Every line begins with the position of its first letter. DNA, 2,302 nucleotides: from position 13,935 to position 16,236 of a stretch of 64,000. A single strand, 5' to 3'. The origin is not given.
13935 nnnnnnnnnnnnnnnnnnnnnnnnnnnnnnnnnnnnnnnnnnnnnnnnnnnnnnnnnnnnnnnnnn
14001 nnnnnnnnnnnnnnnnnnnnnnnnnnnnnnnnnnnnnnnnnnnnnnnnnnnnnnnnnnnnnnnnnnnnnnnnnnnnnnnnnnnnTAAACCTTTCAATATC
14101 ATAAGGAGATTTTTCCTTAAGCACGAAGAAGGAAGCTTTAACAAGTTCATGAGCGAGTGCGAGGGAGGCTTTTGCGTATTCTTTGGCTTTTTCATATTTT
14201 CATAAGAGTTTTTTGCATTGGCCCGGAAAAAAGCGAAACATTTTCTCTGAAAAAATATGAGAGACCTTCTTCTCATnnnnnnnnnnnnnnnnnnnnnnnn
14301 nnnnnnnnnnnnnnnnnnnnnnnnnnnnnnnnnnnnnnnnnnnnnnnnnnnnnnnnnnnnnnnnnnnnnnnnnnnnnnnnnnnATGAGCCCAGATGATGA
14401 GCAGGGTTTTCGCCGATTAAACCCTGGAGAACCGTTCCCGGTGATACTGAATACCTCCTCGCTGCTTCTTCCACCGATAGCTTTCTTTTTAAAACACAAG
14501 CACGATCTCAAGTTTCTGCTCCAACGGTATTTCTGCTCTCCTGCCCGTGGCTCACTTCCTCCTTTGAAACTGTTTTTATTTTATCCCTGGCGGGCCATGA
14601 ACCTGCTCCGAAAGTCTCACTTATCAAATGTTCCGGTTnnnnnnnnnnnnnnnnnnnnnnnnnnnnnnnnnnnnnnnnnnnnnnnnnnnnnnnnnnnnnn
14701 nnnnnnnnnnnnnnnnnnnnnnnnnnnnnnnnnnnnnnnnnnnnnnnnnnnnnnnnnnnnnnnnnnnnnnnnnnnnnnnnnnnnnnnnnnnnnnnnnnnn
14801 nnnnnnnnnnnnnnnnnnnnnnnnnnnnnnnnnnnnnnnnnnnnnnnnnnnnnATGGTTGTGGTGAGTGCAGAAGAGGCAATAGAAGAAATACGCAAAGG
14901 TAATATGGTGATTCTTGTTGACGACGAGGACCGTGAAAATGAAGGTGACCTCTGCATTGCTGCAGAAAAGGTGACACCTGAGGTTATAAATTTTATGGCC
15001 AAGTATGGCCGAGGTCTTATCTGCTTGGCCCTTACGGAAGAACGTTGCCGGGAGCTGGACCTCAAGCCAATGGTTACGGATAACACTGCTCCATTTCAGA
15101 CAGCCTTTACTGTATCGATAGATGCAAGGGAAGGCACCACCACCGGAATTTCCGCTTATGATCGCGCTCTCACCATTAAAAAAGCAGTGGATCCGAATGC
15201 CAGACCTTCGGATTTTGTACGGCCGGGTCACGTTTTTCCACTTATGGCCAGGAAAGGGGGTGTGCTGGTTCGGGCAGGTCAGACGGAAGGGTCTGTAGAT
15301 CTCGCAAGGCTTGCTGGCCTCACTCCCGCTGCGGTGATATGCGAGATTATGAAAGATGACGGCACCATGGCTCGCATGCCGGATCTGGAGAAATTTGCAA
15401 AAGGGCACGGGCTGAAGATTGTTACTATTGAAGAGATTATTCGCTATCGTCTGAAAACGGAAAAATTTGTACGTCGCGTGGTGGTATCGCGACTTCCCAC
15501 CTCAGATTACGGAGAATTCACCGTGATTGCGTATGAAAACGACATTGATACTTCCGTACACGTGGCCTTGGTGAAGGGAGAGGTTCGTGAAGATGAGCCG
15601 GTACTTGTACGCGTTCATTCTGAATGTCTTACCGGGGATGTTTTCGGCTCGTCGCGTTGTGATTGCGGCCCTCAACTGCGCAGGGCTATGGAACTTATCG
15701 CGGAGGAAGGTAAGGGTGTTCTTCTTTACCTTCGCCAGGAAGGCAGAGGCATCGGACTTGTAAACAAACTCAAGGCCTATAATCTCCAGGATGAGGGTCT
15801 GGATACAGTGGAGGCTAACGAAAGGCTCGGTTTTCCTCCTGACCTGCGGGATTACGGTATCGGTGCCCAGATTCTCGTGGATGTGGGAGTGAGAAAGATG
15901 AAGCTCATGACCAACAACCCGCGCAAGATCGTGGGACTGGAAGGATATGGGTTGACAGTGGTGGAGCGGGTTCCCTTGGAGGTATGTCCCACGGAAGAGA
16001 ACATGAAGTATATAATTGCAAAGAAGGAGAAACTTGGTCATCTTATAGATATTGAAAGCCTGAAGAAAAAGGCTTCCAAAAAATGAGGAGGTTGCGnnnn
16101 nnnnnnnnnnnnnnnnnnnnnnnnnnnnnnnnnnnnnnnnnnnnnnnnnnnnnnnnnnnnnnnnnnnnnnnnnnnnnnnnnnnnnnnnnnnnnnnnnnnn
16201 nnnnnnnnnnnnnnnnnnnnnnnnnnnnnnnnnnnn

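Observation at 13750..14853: About 1.1 kb with no credible ORF between rplQ and ribBA in an otherwise tightly packed region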

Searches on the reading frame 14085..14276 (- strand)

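Call 12: search_protein_families(library=pfam, max_evalue=10, proteins=[window:14085-14276:-])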
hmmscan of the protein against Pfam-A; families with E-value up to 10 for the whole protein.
seq(64 aa): 1 family
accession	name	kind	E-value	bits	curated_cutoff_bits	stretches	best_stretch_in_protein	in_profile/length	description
PF11654.13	NCE101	-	0.13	12.5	24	1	25-47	23-40/45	Non-classical export protein 1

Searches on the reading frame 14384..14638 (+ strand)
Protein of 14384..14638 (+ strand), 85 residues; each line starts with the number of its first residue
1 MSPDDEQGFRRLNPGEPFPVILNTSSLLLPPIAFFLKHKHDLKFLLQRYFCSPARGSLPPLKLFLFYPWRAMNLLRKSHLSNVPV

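Call 12: search_protein_families(library=pfam, max_evalue=10, proteins=[window:14384-14638:+])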
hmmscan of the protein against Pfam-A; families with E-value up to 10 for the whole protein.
seq(85 aa): 2 families
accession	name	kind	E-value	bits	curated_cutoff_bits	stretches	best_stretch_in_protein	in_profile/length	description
PF10006.14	DUF2249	-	0.038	14.3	29.5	1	10-48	5-43/70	Uncharacterized conserved protein (DUF2249)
PF01679.22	Pmp3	-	0.2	12.1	22.9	1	26-47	8-29/49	Proteolipid membrane potential modulator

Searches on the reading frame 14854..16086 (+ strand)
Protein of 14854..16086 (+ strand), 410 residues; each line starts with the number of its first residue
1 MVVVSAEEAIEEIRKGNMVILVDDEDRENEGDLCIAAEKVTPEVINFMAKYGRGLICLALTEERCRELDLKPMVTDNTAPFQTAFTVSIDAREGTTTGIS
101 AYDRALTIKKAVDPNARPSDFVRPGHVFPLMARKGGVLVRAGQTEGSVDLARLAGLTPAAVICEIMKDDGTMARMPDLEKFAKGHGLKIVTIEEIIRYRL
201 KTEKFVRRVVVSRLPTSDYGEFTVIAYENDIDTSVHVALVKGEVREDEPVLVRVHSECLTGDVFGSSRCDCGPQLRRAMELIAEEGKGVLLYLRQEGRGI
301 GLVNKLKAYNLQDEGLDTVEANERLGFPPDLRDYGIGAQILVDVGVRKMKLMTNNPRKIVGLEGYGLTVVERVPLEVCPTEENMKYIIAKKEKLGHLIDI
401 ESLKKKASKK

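Call 12: search_protein_families(library=pfam, max_evalue=10, proteins=[window:14854-16086:+])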
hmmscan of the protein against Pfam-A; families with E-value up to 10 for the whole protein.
window:14854-16086:+ (410 aa): 2 families
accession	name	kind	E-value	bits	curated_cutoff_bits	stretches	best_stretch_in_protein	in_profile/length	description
PF00926.24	DHBP_synthase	-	9e-93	309.5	26.4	1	7-198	1-191/191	3,4-dihydroxy-2-butanone 4-phosphate synthase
PF00925.25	GTP_cyclohydro2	-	6.4e-78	260.5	23.3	1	208-374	2-165/165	GTP cyclohydrolase II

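Call 15: find_encoding_contigs(protein=window:14854-16086:+, flank=6000, max_places=10)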
Protein window:14854-16086:+ (410 aa): no gene with exactly this product is on record in the collection.

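Call 16: find_related_loci(query=window:14854-16086:+, collection=metagenome_contigs, flank=6000)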
Query window:14854-16086:+ (410 aa) in metagenome_contigs; peptide patterns used: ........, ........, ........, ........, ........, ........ (x = any residue, [..] = any of these).
600 stretches matched a pattern (row limit reached: there are more); 595 encode a relative of the query (tblastn E <= 1e-3); the best 80 are kept; 80 distinct loci.
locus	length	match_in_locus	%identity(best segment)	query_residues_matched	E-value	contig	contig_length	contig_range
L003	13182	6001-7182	70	5-399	0e+0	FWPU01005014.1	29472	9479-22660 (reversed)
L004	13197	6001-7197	68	1-399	0e+0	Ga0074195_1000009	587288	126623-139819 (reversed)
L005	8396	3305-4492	70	7-402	0e+0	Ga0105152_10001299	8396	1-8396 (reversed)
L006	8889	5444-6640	70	8-405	0e+0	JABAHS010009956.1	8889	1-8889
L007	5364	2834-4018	69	7-401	0e+0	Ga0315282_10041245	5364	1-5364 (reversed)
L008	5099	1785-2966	70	5-399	0e+0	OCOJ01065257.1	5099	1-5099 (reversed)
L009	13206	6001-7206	66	1-402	0e+0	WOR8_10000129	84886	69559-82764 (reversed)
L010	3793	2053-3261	67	1-403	0e+0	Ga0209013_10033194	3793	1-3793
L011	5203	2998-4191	68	1-398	0e+0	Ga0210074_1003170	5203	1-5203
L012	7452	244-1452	67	1-403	0e+0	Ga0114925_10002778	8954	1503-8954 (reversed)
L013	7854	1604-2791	68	4-399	0e+0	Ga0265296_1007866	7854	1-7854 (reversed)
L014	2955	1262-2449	69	7-402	0e+0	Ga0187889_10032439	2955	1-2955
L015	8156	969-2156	70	7-401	0e+0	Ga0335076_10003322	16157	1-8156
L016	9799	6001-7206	67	1-402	0e+0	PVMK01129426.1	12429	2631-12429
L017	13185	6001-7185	67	5-398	0e+0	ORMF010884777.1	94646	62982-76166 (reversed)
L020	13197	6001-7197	70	1-398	0e+0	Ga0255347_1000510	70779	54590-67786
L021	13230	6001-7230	65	1-410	0e+0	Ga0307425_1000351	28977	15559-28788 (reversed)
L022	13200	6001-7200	66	1-400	0e+0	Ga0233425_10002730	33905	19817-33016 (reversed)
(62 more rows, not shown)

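Call 24: list_cluster_members(proteins=[P0001, window:14854-16086:+])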
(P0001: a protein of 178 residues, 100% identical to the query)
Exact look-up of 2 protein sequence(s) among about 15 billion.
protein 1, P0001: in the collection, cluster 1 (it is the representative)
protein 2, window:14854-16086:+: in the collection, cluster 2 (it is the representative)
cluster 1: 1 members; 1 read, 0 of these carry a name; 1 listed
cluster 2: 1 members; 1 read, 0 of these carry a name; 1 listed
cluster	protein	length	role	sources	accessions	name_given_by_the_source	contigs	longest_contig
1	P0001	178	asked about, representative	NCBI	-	-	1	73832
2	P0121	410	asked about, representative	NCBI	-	-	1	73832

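Call 47: search_protein_families(library=pfam, max_evalue=0.00001, proteins=[L003:5329-5961:+, L004:4791-5960:-, L009:5265-5933:+, L009:4008-5102:+, L017:5351-5947:+, L020:5097-5759:+, L021:5211-5873:+, L022:5310-5987:+, L006:4589-5245:+, L005:2479-3177:+])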
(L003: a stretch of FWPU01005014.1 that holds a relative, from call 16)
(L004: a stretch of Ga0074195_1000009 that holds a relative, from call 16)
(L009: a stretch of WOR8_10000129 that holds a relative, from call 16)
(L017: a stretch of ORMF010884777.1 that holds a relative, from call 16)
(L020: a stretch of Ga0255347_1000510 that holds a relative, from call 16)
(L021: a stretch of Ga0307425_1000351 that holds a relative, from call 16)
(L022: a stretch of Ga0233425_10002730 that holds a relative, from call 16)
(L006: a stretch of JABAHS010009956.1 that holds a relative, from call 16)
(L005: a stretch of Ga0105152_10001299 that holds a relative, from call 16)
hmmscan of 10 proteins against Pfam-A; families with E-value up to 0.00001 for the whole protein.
L003:5329-5961:+ (210 aa): 1 family
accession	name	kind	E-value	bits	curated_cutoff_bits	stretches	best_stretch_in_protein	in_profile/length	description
PF00677.23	Lum_binding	-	1.1e-46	157.2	27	2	99-183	1-86/86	Lumazine binding domain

L004:4791-5960:- (389 aa): 0 families

L009:5265-5933:+ (222 aa): 1 family
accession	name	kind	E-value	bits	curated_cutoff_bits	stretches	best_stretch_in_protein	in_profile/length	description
PF00677.23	Lum_binding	-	1.7e-51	172.6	27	2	99-183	1-86/86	Lumazine binding domain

L009:4008-5102:+ (364 aa): 3 families
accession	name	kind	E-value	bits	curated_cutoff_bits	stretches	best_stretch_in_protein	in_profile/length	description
PF01872.23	RibD_C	-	9.3e-53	179.4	24.1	1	147-358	1-196/197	RibD C-terminal domain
PF00383.29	dCMP_cyt_deam_1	-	2.8e-22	79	25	1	3-100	4-102/102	Cytidine and deoxycytidylate deaminase zinc-binding region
PF14437.12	MafB19-deam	-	1.5e-14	54.5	27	1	15-115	13-116/142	MafB19-like deaminase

L017:5351-5947:+ (198 aa): 1 family
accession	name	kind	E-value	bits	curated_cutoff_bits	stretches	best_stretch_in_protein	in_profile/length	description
PF00677.23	Lum_binding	-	7.1e-50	167.4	27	2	99-187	1-86/86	Lumazine binding domain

L020:5097-5759:+ (220 aa): 1 family
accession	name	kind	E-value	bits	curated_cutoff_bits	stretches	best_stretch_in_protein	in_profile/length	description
PF00677.23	Lum_binding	-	8.2e-51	170.4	27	2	99-183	1-86/86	Lumazine binding domain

L021:5211-5873:+ (220 aa): 1 family
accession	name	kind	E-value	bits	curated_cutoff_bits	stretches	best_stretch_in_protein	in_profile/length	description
PF00677.23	Lum_binding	-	3.7e-51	171.5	27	2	99-183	1-86/86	Lumazine binding domain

L022:5310-5987:+ (225 aa): 1 family
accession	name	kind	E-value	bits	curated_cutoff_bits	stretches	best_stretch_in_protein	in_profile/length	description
PF00677.23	Lum_binding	-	5.7e-46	154.9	27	2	100-183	2-86/86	Lumazine binding domain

L006:4589-5245:+ (218 aa): 1 family
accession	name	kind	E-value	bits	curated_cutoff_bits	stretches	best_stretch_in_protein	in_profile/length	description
PF00677.23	Lum_binding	-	4.4e-53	177.7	27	2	100-183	2-86/86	Lumazine binding domain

L005:2479-3177:+ (232 aa): 1 family
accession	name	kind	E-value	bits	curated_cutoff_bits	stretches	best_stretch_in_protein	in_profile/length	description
PF00677.23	Lum_binding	-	2.7e-47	159.2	27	2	112-196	1-86/86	Lumazine binding domain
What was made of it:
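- In 9 of the 10 RibBA relatives examined, ribE lies directly upstream, and in L009 ribD lies before that (call 47).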
